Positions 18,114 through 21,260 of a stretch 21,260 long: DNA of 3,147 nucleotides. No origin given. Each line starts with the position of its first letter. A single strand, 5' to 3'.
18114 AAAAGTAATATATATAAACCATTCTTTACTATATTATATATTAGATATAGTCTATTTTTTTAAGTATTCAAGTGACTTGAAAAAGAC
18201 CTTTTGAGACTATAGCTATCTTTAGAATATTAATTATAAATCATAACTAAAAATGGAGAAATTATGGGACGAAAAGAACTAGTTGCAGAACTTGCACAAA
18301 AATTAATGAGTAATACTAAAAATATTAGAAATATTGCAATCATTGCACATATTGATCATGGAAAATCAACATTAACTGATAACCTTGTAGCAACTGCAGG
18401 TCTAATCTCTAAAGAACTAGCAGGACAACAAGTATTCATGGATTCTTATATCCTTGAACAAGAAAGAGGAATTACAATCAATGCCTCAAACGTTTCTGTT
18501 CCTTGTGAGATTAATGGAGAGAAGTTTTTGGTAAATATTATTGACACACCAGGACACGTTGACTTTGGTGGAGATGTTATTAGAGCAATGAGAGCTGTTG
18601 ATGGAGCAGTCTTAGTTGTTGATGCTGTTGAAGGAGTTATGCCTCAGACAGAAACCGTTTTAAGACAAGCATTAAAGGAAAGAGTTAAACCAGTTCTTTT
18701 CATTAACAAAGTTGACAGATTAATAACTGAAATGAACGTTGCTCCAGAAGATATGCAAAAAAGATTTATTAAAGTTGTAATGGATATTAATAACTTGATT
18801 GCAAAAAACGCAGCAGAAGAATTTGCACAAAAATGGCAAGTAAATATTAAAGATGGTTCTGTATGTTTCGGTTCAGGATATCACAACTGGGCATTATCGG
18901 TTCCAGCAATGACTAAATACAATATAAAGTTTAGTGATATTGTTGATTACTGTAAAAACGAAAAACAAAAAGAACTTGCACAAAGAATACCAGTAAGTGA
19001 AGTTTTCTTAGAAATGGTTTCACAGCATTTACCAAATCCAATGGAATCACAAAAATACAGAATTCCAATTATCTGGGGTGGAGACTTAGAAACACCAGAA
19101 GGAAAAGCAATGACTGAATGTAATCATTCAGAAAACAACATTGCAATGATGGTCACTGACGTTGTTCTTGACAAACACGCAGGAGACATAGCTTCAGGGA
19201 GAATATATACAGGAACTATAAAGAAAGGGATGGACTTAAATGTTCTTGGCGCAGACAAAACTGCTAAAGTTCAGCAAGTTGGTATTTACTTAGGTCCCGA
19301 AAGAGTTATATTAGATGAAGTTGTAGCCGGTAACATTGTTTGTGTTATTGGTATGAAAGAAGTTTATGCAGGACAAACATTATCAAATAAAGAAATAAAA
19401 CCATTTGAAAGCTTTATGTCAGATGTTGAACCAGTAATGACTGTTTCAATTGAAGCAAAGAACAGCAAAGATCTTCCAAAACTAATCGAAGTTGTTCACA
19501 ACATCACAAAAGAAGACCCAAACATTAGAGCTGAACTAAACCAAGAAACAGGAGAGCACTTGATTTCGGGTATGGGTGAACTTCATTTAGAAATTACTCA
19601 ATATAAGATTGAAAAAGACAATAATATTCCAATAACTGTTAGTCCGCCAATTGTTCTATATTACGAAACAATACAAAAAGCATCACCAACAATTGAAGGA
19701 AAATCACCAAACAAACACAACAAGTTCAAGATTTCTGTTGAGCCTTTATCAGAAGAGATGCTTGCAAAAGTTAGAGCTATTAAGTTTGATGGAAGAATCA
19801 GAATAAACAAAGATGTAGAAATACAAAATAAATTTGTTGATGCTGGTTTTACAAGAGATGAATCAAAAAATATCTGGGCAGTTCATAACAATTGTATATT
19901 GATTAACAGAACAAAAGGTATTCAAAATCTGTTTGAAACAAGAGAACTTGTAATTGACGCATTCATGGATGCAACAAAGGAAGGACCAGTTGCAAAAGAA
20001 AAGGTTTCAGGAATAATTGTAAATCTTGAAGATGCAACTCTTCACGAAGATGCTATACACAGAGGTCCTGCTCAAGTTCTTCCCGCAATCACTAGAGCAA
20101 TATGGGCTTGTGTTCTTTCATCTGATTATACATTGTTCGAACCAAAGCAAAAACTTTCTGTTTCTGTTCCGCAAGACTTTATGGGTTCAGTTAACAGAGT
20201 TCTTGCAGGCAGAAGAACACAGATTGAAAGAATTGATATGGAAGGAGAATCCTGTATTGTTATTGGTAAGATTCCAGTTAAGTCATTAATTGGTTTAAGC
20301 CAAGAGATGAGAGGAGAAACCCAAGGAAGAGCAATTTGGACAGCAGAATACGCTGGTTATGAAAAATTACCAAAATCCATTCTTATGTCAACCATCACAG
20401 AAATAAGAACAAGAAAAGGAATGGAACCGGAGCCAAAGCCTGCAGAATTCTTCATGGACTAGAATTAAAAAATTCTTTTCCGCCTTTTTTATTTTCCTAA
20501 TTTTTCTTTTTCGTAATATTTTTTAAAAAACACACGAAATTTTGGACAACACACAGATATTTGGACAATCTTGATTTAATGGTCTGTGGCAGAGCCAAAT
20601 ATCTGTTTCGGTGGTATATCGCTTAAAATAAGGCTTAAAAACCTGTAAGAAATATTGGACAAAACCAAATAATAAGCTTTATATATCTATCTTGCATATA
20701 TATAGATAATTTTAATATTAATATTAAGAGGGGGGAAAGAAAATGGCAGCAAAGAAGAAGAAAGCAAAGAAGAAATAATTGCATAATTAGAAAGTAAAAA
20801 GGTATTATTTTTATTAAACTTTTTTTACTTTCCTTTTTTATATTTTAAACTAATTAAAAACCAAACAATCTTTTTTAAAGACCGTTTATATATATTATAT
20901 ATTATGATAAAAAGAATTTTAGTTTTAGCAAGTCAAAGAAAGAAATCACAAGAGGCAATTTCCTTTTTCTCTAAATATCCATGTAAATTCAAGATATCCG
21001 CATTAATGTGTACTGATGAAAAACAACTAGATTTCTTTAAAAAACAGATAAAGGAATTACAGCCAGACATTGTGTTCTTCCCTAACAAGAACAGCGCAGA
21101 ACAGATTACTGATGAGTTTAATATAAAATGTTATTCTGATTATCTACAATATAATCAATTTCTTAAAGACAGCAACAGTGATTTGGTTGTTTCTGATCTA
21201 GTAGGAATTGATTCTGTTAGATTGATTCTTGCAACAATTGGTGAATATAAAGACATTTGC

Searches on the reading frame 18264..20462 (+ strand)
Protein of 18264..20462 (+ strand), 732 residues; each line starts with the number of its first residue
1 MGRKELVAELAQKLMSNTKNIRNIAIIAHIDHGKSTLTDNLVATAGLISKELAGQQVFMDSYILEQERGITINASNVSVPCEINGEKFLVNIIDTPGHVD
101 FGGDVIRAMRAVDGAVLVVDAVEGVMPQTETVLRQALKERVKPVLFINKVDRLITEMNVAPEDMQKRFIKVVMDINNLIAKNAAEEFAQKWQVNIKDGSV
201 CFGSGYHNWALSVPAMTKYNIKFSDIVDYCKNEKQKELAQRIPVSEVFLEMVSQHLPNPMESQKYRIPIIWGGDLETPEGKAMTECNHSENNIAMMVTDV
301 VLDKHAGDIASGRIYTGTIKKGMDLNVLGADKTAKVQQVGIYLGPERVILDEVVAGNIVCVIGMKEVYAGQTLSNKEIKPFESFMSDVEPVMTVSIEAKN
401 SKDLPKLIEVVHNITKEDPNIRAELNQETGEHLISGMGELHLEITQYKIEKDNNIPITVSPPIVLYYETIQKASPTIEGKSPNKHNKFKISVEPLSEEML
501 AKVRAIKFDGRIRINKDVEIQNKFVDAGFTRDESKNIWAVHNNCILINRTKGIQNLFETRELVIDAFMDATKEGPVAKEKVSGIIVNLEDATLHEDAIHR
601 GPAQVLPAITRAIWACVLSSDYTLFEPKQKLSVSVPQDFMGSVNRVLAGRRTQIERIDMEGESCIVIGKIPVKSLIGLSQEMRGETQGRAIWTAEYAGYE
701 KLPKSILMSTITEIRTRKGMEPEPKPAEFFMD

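Call 9: find_related_loci(query=window:18264-20462:+, collection=genome_contigs, flank=10000)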
Query window:18264-20462:+ (732 aa) in genome_contigs; peptide patterns used: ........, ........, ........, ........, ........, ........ (x = any residue, [..] = any of these).
46 stretches matched a pattern; 20 encode a relative of the query (tblastn E <= 1e-3); 20 distinct loci.
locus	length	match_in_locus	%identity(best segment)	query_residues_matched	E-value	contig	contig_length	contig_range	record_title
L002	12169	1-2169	95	10-732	0e+0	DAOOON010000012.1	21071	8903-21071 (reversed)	MAG TPA_asm: archaeon isolate AMR_MDS_2622 NODE_3071_length_21071_cov_17.625190, whole genome shotgun sequence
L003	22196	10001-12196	93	1-732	0e+0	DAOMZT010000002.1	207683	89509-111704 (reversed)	MAG TPA_asm: archaeon isolate AMR_MDS_3992 NODE_10_length_207683_cov_10.526726, whole genome shotgun sequence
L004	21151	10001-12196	93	1-732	0e+0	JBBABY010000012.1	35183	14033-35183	MAG: archaeon isolate SO_2017_LW1_34 NODE_830_length_35183_cov_1.516117_LW64-88_2017, whole genome shotgun sequence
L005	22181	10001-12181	94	1-727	0e+0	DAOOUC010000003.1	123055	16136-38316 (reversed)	MAG TPA_asm: archaeon isolate AMR_MDS_2477 NODE_126_length_123055_cov_6.271545, whole genome shotgun sequence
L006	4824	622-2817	87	1-732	0e+0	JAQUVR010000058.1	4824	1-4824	MAG: Candidatus ainarchaeum sp. isolate STD2_171 NODE_78775_length_4824_cov_5.215244_Sandtown_D2, whole genome shotgun s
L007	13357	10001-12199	80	1-732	0e+0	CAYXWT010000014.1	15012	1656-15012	MAG TPA_asm: uncultured archaeon isolate SRP191223_co1_94 genome assembly, contig: NODE_4148_length_15012_cov_29.107174,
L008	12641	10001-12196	79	1-732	0e+0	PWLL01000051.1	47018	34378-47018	MAG: Candidatus Iainarchaeum archaeon isolate CSSed10_239 CS-Sed10-C726, whole genome shotgun sequence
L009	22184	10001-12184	87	1-728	0e+0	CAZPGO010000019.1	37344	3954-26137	MAG TPA_asm: uncultured archaeon isolate SRP067234_co1_315 genome assembly, contig: k99_597322, whole genome shotgun seq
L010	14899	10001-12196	79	1-732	0e+0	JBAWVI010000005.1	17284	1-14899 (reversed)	MAG: archaeon isolate ELA007 MAG007_5, whole genome shotgun sequence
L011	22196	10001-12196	79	1-732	0e+0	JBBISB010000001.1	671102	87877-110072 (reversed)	MAG: Candidatus Iainarchaeum archaeon isolate FAS170219_bin_363 NODE_1_length_671102_cov_21.388244, whole genome shotgun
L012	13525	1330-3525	78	1-732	0e+0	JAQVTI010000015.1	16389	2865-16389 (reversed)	MAG: Candidatus ainarchaeum sp. isolate STF1_294 NODE_9403_length_16389_cov_4.469253_Sandtown_F1, whole genome shotgun s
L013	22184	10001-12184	78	1-728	0e+0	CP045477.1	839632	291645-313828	MAG: Candidatus Forterrea multitransposorum CG_2015-17_Forterrea_25_41 chromosome, complete genome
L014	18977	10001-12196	77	1-732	0e+0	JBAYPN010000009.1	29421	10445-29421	MAG: archaeon isolate SO_2016_LW2_139 scaffold02661_LW138R_2016, whole genome shotgun sequence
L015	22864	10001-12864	61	1-732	0e+0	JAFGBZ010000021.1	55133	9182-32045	MAG: Candidatus Iainarchaeum archaeon isolate Zod_Metabat.1066 k87_2653004, whole genome shotgun sequence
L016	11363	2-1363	94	279-732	0e+0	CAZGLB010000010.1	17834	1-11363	MAG TPA_asm: uncultured archaeon isolate SRP263991_co7_50 genome assembly, contig: NODE_5329_length_17834_cov_195.975533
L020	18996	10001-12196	76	1-732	0e+0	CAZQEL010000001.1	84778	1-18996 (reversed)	MAG TPA_asm: uncultured archaeon isolate SRP191223_co1_16 genome assembly, contig: NODE_115_length_84778_cov_7.059087, w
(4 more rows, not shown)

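Call 44: search_protein_families(library=pfam, proteins=[L009:8187-8645:+, L009:9089-9817:+, L009:8938-9135:+, L010:8461-8916:+, L010:8952-9848:+, L011:7674-8237:+, L011:9187-9819:+, L013:8388-9143:+, L020:5360-9190:+, L012:454-1161:+], max_evalue=0.001)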
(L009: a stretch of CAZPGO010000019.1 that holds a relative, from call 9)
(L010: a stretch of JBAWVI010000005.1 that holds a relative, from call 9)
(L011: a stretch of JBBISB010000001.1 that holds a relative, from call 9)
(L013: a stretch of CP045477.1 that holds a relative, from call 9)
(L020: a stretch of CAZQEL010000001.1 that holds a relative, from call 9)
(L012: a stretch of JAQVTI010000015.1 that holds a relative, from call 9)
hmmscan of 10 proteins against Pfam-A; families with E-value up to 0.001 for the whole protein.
L009:8187-8645:+ (152 aa): 0 families

L009:9089-9817:+ (242 aa): 1 family
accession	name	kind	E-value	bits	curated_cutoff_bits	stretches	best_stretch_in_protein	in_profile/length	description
PF02498.22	Bro-N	-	2e-06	28.7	25.6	1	16-53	55-92/96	BRO family, N-terminal domain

L009:8938-9135:+ (65 aa): 0 families

L010:8461-8916:+ (151 aa): 0 families

L010:8952-9848:+ (298 aa): 1 family
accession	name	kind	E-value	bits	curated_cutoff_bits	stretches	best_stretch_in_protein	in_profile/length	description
PF25240.1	PUB2_N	-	0.00077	19.9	29.5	0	245-290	35-81/140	PUB2-like, N-terminal domain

L011:7674-8237:+ (187 aa): 0 families

L011:9187-9819:+ (210 aa): 10 families
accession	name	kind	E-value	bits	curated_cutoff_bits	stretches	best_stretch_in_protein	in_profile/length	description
PF13649.12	Methyltransf_25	-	8.2e-14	52.5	27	1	46-138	2-97/97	Methyltransferase domain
PF08241.18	Methyltransf_11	-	8.5e-12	46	21.2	1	46-141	1-94/95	Methyltransferase domain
PF03848.20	TehB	-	4.3e-11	43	20.4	1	39-124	28-114/193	Tellurite resistance protein TehB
PF08242.18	Methyltransf_12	-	1.7e-10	41.9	30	1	46-140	1-98/98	Methyltransferase domain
PF13847.12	Methyltransf_31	-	1.3e-09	38.3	27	1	44-142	6-109/145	Methyltransferase domain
PF13489.12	Methyltransf_23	-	1.5e-08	34.9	27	1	42-146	23-120/164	Methyltransferase domain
PF05724.17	TPMT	-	1.7e-08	34.8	26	1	7-148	6-159/218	Thiopurine S-methyltransferase (TPMT)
PF02353.26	CMAS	-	2.9e-08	33.8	27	1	44-169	65-191/273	Mycolic acid cyclopropane synthetase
PF05175.20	MTS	-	2.2e-05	24.6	23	1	44-119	34-112/170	Methyltransferase small domain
PF01728.25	FtsJ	-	0.00053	20.4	24.1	1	44-103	24-82/181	FtsJ-like methyltransferase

L013:8388-9143:+ (251 aa): 0 families

L020:5360-9190:+ (1276 aa): 2 families
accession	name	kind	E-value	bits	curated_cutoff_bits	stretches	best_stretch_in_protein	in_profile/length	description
PF01326.24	PPDK_N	-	5.9e-95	318.7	27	1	16-317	2-316/328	Pyruvate phosphate dikinase, AMP/ATP-binding domain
PF00391.29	PEP-utilizers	-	5.5e-52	173.7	23.1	2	1197-1268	1-72/72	PEP-utilising enzyme, mobile domain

L012:454-1161:+ (235 aa): 0 families

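Call 95: search_protein_families(library=pfam, proteins=[L003:12769-13923:+], max_evalue=0.1)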
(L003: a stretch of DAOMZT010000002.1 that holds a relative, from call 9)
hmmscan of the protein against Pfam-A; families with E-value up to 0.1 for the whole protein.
L003:12769-13923:+ (384 aa): 2 families
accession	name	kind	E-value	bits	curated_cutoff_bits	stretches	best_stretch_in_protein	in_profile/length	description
PF02670.22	DXP_reductoisom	-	1.7e-09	38.9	21.7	1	21-130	17-129/129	1-deoxy-D-xylulose 5-phosphate reductoisomerase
PF13288.12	DXPR_C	-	0.067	13.9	27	0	269-363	21-113/115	DXP reductoisomerase C-terminal domain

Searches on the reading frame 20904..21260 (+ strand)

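Call 95: search_protein_families(library=pfam, proteins=[window:20904-21260:+], max_evalue=0.1)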
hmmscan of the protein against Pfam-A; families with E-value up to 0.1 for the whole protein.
window:20904-21260:+ (119 aa): 2 families
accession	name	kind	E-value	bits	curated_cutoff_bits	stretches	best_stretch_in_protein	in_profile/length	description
PF02670.22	DXP_reductoisom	-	6.4e-08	33.8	21.7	1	17-119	13-118/129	1-deoxy-D-xylulose 5-phosphate reductoisomerase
PF09354.15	HNF_C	-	0.038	15.2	25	0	63-99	11-47/65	HNF3 C-terminal domain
